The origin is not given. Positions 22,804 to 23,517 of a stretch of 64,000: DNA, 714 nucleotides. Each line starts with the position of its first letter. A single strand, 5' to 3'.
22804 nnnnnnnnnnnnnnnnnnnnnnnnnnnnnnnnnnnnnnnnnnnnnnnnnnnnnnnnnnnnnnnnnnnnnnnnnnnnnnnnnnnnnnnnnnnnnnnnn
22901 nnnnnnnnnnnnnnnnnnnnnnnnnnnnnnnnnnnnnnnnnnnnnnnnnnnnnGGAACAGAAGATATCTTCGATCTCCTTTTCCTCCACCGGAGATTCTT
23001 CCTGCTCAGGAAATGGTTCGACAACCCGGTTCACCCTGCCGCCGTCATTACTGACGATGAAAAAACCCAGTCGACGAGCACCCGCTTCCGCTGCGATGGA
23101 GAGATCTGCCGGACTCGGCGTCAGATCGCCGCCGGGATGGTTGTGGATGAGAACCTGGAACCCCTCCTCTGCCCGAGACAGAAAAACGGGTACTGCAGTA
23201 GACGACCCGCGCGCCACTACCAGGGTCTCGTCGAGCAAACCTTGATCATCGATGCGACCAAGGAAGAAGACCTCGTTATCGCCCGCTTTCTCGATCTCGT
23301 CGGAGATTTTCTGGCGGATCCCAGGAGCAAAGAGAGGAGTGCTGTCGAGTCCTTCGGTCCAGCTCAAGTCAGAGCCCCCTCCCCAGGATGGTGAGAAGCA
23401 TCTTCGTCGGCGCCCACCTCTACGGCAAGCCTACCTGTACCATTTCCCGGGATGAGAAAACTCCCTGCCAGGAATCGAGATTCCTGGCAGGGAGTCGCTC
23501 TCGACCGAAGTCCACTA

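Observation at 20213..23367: Operon encoding a RadC-like JAB domain fused to a DinG/XPD-family helicase, translationally coupled to a MobA-like nucleotidyltransferase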

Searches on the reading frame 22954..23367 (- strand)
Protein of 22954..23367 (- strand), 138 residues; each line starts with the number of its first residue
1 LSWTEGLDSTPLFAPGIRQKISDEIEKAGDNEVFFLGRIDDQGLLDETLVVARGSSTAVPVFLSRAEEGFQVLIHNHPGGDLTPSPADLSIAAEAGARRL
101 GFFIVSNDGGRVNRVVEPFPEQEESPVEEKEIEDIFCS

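Call 34: search_solved_structures(query=A2, max_evalue=1, show_alignments=2)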
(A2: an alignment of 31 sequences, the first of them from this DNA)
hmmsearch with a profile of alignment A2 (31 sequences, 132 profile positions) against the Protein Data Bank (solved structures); distinct sequences matched with E-value up to 1: 4.
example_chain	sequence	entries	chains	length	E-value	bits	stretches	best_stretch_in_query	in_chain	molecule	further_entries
2qlc_A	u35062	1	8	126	1.5e-06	31.2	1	56-91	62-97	DNA repair protein radC homolog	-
1oi0_A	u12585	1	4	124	0.25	14.2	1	67-93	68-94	HYPOTHETICAL PROTEIN AF2198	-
1r5x_A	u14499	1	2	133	0.3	14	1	67-93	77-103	AfJAMM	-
4lub_A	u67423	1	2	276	0.4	13.6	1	63-105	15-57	Putative prephenate dehydratase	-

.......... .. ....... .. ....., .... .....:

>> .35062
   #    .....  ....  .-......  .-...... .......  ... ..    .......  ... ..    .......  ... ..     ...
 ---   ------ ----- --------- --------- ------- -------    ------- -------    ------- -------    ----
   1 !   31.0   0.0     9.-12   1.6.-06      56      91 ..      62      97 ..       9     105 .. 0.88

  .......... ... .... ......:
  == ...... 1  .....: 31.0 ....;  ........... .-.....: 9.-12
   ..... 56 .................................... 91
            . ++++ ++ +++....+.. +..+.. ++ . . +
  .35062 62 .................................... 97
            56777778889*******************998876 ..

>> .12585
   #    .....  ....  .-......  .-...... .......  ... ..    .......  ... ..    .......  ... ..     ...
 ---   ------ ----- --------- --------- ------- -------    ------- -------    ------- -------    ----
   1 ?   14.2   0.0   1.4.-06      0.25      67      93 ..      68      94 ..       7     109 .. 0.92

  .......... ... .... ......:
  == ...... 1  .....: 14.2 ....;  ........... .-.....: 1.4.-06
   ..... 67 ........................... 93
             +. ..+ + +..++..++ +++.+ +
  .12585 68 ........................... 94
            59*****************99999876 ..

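Call 42: predict_structure(alignment_id=A2)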
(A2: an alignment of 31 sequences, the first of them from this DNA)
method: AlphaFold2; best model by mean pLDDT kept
length: 138 residues; sequences in the alignment: 31
mean_pLDDT: 90.1   pTM: 0.81
mean pLDDT of the five models: 90.1, 90.0, 89.9, 89.3, 89.2
residues with pLDDT >= 90: 104; 70-90: 21; 50-70: 13; < 50: 0
segments of 3 or more residues with pLDDT < 50: none
pLDDT, mean of each block of 10 residues (from residue 1): 84 97 96 95 95 75 73 94 95 92 97 94 85 89
secondary structure, 60 per line:
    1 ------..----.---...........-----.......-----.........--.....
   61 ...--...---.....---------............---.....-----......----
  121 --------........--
elements in order: H17-27 E33-39 E45-53 H56-63 E72-76 H86-97 E101-105 E111-116 H129-136

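Call 44: fold_search(model_id=the predicted structure, library=pdb)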
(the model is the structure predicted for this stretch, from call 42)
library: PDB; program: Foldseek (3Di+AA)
matches with E <= 10: 538; with E <= 0.001: 15
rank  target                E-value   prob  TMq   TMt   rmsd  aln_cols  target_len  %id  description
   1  2qlc_A                1.0e-04  1.00  0.44  0.47   4.8       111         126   19  The crystal structure of DNA repair protein RadC from Chlorobium tepidum TLS (released 2007-09-04)
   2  2qlc_D                1.4e-04  1.00  0.43  0.48   4.9       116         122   21  The crystal structure of DNA repair protein RadC from Chlorobium tepidum TLS (released 2007-09-04)
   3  2qlc_E                1.8e-04  1.00  0.43  0.46   5.1       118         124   24  The crystal structure of DNA repair protein RadC from Chlorobium tepidum TLS (released 2007-09-04)
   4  1oi0_D                2.2e-04  1.00  0.50  0.62   4.1       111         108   19  CRYSTAL STRUCTURE OF AF2198, A JAB1/MPN DOMAIN PROTEIN FROM ARCHAEOGLOBUS FULGIDUS (released 2003-08-14)
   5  5m5q                  2.5e-04  1.00  0.50  0.33  15.7       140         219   15  COPS5(2-257) IN COMPLEX WITH A AZAINDOLE (COMPOUND 4) (released 2017-01-11)
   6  9efv_E                2.5e-04  1.00  0.49  0.27  14.8       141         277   16  Cryo-EM structure of CSN-N8CUL1 in complex with CSN5i-3 (released 2025-12-03)
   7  2qlc_C                2.5e-04  1.00  0.41  0.44   5.0       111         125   21  The crystal structure of DNA repair protein RadC from Chlorobium tepidum TLS (released 2007-09-04)
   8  2qlc_B                4.5e-04  1.00  0.44  0.48   5.1       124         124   17  The crystal structure of DNA repair protein RadC from Chlorobium tepidum TLS (released 2007-09-04)
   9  9pf1_c                4.5e-04  1.00  0.45  0.25   6.3       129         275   19  Nub1/Fat10-processing human 26S proteasome with Rpt4 at top of spiral staircase (AAA+ motor locally refined) (released 2025-11-19)
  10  4o8x_B                5.4e-04  1.00  0.46  0.39   5.2       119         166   18  Zinc-bound Rpn11 in complex with Rpn8 (released 2014-01-22)
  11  8amz_V                5.8e-04  1.00  0.49  0.26   4.7       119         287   18  Spinach 19S proteasome (released 2022-08-24)
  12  4owp_B                6.2e-04  1.00  0.49  0.42   5.1       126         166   16  Crystal structure of rpn11 in a heterodimer complex with rpn8, representing the active portion of the proteasome lid. (released 2015-08-05)
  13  9qo0_E                8.5e-04  1.00  0.49  0.26  15.4       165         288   14  Pre-activated 9-subunit COP9 signalosome and neddylated SCF (Skp1-Skp2-Cks1) complex structure (released 2026-02-18)
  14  5ln3_V                9.1e-04  1.00  0.43  0.26   5.2       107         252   21  The human 26S Proteasome at 6.8 Ang. (released 2017-03-22)
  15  6fno_B                9.7e-04  1.00  0.48  0.45   7.1       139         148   17  Caldiarchaeum Subterraneum Ubiquitin:Rpn11-homolog complex, zinc soak (released 2018-07-25)
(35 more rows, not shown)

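Call 70: search_protein_representatives(alignment_id=A2)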
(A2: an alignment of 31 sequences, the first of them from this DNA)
Query: 31 sequences, 132 profile positions. Proteins with E-value up to 0.001 (for the whole library): 1188; up to 1e-10: 573; up to 1e-30: 231. The best 150 are listed.
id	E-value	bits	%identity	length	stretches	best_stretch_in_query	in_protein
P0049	3.3e-48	178.9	-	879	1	4-131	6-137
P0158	3.2e-45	169.2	-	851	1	5-131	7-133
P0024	3.7e-45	169.0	-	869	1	5-132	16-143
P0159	6.5e-45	168.2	-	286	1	3-131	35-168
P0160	7.5e-45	168.1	-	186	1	3-132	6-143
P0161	1.2e-44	167.4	-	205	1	6-131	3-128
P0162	2.4e-44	166.4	-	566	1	1-132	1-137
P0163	3.1e-44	166.1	-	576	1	4-131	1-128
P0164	4.1e-44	165.7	-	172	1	7-130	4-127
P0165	1.9e-43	163.5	-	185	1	5-131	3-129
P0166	2.1e-43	163.4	-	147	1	8-130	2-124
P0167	9.9e-43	161.2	-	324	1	4-131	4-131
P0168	2.6e-42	159.8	-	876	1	7-132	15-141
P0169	3.0e-42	159.6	-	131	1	2-122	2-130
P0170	3.4e-42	159.5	-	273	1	3-131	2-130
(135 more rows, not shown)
